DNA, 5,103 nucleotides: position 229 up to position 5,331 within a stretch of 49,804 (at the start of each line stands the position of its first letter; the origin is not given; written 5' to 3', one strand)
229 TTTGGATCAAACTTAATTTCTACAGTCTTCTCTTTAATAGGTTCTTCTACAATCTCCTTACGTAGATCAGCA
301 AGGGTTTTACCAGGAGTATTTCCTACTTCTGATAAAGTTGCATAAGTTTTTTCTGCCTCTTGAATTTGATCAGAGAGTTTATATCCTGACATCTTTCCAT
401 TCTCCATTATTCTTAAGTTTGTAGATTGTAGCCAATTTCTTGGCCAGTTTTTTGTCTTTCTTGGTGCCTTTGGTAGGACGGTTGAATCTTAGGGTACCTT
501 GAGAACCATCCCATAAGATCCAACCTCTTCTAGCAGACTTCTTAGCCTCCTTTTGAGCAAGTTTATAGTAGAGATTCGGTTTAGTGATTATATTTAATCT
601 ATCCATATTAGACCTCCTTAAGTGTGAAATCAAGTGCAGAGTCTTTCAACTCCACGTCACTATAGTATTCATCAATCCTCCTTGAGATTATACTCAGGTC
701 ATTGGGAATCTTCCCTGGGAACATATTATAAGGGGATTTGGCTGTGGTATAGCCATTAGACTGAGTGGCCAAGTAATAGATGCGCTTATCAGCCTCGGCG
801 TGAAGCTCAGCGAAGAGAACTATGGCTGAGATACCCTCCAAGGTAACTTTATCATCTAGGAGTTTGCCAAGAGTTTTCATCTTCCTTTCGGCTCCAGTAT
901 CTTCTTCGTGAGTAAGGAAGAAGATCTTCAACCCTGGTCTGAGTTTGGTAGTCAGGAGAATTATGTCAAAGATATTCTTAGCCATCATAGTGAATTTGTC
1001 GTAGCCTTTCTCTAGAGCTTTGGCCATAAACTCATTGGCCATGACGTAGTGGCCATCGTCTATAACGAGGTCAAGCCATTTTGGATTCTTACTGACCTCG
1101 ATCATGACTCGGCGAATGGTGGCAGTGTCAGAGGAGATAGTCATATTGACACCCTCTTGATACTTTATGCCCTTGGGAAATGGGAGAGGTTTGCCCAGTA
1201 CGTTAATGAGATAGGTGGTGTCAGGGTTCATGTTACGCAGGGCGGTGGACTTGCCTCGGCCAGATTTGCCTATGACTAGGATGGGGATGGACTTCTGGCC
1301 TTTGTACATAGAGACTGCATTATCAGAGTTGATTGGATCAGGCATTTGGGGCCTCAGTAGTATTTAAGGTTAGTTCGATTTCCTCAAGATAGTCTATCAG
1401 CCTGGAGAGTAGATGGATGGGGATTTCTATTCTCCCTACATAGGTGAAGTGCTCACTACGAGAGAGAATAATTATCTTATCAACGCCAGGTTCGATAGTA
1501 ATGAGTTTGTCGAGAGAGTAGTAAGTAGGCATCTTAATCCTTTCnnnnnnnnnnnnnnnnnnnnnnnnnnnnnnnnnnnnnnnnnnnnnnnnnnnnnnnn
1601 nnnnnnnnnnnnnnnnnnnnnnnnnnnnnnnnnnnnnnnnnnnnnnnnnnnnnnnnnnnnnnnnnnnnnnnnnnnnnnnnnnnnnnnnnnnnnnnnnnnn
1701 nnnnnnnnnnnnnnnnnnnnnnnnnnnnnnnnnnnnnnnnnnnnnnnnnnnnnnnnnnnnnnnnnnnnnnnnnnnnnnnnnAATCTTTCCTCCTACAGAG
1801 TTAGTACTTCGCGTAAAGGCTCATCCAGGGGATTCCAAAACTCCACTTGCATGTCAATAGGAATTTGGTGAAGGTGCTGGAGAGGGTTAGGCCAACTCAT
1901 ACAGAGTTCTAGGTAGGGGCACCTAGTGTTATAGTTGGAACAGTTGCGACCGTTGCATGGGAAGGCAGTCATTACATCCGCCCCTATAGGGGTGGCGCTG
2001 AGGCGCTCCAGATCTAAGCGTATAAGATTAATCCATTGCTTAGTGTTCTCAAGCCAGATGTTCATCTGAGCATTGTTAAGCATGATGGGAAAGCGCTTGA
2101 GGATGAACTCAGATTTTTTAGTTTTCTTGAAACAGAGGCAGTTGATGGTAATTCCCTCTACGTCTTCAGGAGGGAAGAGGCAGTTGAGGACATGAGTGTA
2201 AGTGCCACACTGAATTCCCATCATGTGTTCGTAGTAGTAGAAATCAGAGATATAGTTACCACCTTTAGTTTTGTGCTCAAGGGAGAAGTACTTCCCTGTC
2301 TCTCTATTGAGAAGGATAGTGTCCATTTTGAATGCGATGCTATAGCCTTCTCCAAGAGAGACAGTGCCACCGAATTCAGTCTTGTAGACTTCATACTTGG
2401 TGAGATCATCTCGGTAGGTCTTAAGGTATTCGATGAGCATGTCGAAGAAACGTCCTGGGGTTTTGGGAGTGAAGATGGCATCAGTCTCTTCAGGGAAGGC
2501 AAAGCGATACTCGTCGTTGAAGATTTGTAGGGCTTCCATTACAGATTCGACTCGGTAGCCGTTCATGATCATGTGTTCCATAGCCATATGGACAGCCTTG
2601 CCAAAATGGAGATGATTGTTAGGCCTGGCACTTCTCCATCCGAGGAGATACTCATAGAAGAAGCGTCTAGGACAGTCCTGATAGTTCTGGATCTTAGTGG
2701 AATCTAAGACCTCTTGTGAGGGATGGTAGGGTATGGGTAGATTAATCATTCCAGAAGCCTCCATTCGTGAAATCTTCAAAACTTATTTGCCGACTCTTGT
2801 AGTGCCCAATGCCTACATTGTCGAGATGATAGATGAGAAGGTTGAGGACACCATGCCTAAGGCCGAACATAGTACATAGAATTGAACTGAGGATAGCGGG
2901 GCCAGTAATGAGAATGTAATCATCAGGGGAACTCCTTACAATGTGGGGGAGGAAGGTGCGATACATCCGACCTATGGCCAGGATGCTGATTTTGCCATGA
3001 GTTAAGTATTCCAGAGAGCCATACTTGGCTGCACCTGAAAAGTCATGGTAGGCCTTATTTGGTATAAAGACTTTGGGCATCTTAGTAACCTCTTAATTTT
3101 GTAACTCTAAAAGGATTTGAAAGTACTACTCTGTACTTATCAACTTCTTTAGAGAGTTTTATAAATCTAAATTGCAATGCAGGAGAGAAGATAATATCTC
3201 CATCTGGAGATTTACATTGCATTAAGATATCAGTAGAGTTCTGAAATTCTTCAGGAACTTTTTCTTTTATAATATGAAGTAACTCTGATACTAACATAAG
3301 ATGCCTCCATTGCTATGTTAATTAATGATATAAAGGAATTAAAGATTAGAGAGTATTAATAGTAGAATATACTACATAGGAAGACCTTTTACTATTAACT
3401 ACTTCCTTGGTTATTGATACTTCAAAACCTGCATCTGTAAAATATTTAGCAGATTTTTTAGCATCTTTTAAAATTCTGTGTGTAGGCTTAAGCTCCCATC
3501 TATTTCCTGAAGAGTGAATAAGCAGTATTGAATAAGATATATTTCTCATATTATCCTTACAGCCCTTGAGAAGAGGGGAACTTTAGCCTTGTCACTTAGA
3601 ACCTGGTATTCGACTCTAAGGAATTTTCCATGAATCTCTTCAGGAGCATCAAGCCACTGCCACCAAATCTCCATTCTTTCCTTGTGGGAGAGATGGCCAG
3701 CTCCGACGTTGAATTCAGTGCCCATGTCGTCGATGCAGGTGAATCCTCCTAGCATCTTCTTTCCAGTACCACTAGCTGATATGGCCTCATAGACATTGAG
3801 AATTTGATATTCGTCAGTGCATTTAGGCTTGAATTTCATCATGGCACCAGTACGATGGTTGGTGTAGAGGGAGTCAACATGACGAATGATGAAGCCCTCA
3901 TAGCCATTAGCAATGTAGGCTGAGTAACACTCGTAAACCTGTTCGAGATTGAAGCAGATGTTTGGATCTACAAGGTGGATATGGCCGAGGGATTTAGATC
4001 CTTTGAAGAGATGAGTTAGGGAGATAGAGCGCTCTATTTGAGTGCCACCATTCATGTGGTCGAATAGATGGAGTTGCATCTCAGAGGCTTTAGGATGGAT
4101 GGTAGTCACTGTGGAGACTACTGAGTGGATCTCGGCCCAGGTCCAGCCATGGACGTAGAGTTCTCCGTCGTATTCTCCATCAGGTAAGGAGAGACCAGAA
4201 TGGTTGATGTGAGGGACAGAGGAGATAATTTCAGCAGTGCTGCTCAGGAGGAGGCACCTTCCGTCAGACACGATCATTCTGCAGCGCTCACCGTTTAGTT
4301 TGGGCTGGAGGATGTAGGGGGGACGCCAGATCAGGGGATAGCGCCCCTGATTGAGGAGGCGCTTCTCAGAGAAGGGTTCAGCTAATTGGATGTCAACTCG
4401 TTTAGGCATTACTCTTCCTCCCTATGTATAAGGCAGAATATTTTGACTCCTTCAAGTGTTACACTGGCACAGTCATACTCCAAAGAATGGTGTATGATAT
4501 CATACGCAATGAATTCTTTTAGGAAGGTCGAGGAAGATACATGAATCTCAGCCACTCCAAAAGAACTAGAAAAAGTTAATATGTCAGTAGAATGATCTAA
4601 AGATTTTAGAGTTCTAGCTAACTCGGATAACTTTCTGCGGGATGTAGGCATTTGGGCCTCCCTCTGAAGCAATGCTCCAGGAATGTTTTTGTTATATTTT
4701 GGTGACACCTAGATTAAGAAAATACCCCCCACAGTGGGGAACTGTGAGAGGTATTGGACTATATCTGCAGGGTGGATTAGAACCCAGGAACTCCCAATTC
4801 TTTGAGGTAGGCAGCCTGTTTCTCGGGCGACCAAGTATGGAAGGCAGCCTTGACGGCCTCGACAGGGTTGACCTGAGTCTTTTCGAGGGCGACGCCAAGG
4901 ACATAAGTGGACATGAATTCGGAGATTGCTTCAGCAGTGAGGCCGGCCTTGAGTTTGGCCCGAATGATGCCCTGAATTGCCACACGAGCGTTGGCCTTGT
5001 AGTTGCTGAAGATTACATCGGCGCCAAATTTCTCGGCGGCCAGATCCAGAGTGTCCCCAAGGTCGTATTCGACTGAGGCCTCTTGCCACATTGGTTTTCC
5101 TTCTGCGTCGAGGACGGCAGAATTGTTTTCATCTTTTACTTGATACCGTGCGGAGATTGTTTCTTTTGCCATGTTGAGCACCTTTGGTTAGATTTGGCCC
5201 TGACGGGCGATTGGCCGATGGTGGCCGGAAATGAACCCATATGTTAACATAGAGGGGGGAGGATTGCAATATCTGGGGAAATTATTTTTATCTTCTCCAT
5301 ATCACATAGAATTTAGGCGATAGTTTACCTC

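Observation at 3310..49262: Fifteen dispersed copies of a 25-29 bp quasi-palindrome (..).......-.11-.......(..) punctuate both arms of the genome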

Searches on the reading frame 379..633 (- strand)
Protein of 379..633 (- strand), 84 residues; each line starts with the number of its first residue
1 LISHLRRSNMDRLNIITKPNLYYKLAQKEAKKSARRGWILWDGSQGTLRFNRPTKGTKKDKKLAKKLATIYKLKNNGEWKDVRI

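Call 48: search_protein_families(library=pfam, alignment_id=A4, max_evalue=0.05)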
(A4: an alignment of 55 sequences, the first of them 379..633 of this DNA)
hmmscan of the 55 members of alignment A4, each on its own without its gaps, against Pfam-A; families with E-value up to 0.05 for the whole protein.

A. member 1, window:379-633:- (84 aa): 0 families

B. families by the number of members that match (of 55 scanned): 20 families
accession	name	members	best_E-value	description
PF12773.13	DZR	2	0.021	Double zinc ribbon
PF07486.17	Hydrolase_2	1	2e-17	Cell Wall Hydrolase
PF00383.29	dCMP_cyt_deam_1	1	2.2e-17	Cytidine and deoxycytidylate deaminase zinc-binding region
PF00929.31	RNase_T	1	2e-10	Exonuclease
PF14437.12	MafB19-deam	1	1.7e-09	MafB19-like deaminase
PF06289.16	FlbD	1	1e-05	Flagellar and Swarming motility proteins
PF18912.6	DZR_2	1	0.0031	Double zinc ribbon domain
PF14205.11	Cys_rich_KTR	1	0.0051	Cysteine-rich KTR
PF05605.18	zf-Di19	1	0.0076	Drought induced 19 protein (Di19), zinc-binding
PF22112.2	OmcA-like_N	1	0.017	OmcA-like N-terminal domain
PF12796.13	Ank_2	1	0.027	Ankyrin repeats (3 copies)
PF23550.1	zf_Tbcl_Rhp7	1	0.032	DNA repair protein rhp7 treble clef domain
PF13637.12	Ank_4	1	0.034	Ankyrin repeats (many copies)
PF24485.1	zf-C2H2_DHX34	1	0.035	DHX34-like, C2H2-type zinc finger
PF25164.1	CoiA_N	1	0.036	Competence protein CoiA, N-terminal domain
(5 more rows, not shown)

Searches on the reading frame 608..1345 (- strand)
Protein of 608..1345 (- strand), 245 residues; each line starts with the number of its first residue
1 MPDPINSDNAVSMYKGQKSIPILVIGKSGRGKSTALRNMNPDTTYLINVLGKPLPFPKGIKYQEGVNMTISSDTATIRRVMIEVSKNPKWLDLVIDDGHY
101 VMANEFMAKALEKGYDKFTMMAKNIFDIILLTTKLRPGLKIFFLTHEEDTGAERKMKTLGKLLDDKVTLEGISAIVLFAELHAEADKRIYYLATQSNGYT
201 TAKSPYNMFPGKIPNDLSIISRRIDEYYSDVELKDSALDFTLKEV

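Call 7: search_protein_families(library=pfam, proteins=[window:608-1345:-], max_evalue=0.01)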
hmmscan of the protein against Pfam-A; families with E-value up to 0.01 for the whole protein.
window:608-1345:- (245 aa): 1 family
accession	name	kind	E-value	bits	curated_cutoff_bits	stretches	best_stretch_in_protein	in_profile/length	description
PF13479.12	AAA_24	-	0.00047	20.5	27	1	21-205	4-194/195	AAA domain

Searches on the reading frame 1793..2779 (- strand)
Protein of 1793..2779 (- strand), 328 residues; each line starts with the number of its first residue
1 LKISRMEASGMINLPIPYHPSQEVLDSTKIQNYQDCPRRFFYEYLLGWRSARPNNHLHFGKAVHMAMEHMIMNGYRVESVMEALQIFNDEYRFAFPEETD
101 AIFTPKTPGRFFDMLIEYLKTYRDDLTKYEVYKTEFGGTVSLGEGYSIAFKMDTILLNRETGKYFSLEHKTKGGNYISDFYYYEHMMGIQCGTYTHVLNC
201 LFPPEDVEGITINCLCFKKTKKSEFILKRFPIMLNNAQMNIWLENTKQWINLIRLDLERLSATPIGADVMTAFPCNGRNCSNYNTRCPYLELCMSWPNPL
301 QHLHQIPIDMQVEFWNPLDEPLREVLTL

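Call 7: search_protein_families(library=pfam, proteins=[window:1793-2779:-], max_evalue=0.01)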
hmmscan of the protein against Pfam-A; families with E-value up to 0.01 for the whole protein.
window:1793-2779:- (328 aa): 1 family
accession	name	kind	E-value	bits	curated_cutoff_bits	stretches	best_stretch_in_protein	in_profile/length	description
PF12705.13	PDDEXK_1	-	4e-13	50.3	22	1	28-293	5-246/247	PD-(D/E)XK nuclease superfamily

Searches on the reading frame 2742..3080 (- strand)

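Call 27: search_protein_families(library=pfam, proteins=[window:2742-3080:-], max_evalue=1)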
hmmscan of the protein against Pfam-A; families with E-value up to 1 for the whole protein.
window:2742-3080:- (112 aa): 1 family
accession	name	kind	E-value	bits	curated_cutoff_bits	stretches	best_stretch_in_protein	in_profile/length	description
PF23992.1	Pam3_gp32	-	4.2e-06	27.1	27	1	3-86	2-96/108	Phage Pam3 gp32-like protein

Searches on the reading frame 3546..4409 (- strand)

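Call 7: search_protein_families(library=pfam, proteins=[window:3546-4409:-], max_evalue=0.01)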
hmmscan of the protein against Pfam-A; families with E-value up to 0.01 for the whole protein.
window:3546-4409:- (287 aa): 2 families
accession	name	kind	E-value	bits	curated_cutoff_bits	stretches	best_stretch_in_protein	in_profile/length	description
PF01068.26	DNA_ligase_A_M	-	1.9e-07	31.4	26.2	1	32-194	22-204/204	ATP dependent DNA ligase domain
PF14743.12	DNA_ligase_OB_2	-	1.8e-05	25.1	28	1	216-286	6-65/66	DNA ligase OB-like domain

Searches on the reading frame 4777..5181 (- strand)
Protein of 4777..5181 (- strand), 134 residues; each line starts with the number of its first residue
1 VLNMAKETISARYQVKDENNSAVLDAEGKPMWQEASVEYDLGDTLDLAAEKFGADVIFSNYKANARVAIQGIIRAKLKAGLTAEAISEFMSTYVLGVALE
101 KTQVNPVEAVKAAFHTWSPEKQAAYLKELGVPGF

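Call 27: search_protein_families(library=pfam, proteins=[window:4777-5181:-], max_evalue=1)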
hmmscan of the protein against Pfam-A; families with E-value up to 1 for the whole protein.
window:4777-5181:- (134 aa): 0 families
